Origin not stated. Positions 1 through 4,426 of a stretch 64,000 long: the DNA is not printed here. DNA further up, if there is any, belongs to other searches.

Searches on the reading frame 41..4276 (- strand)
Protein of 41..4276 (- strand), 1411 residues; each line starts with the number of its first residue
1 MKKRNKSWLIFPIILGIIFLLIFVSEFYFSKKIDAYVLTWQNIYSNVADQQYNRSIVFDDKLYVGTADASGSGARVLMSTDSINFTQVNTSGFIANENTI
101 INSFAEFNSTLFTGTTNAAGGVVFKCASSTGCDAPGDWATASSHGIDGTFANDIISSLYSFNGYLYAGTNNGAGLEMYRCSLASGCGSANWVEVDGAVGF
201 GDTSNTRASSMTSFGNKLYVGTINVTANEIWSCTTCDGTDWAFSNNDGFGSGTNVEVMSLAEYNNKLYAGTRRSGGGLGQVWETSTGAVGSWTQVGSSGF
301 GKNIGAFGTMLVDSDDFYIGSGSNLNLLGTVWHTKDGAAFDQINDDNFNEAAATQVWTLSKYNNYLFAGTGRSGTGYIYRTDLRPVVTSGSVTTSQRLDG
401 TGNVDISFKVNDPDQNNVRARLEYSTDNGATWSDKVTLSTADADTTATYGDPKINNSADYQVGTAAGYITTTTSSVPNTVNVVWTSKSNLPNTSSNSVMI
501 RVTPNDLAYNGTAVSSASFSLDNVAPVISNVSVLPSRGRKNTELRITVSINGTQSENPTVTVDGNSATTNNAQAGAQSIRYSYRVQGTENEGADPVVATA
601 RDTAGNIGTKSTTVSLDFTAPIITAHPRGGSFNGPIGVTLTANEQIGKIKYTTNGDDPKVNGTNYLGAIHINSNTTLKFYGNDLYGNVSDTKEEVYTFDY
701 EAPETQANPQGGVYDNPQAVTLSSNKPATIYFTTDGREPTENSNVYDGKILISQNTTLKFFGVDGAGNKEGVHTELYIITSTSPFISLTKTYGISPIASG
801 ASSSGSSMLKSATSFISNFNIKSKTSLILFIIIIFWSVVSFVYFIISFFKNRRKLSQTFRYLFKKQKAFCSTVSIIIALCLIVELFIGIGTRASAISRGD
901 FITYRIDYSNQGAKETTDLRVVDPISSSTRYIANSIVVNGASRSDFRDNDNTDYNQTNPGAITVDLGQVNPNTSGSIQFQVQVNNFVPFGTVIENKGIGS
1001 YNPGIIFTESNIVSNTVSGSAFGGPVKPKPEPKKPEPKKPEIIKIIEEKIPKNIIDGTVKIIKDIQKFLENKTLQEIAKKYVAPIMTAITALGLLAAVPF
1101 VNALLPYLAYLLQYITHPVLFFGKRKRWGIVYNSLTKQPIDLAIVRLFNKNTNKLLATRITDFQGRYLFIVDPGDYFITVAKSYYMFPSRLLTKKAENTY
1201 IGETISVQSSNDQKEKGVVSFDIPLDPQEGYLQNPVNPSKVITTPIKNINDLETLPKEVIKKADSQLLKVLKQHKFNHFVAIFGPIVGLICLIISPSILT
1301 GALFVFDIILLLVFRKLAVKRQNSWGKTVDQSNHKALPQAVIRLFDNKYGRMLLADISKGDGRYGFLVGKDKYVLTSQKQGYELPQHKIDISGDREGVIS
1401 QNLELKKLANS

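Call 38: search_protein_families(library=pfam, proteins=[window:41-4276:-], max_evalue=0.0001)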
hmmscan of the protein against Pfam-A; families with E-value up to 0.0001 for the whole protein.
window:41-4276:- (1411 aa): 2 families
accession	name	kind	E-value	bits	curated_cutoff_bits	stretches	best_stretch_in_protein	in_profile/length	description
PF13290.12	CHB_HEX_C_1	-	2.9e-34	117.3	22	2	709-774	1-67/67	Chitobiase/beta-hexosaminidase C-terminal domain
PF13287.12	Fn3_assoc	-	1.6e-23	83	23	2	720-777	1-59/59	Fn3 associated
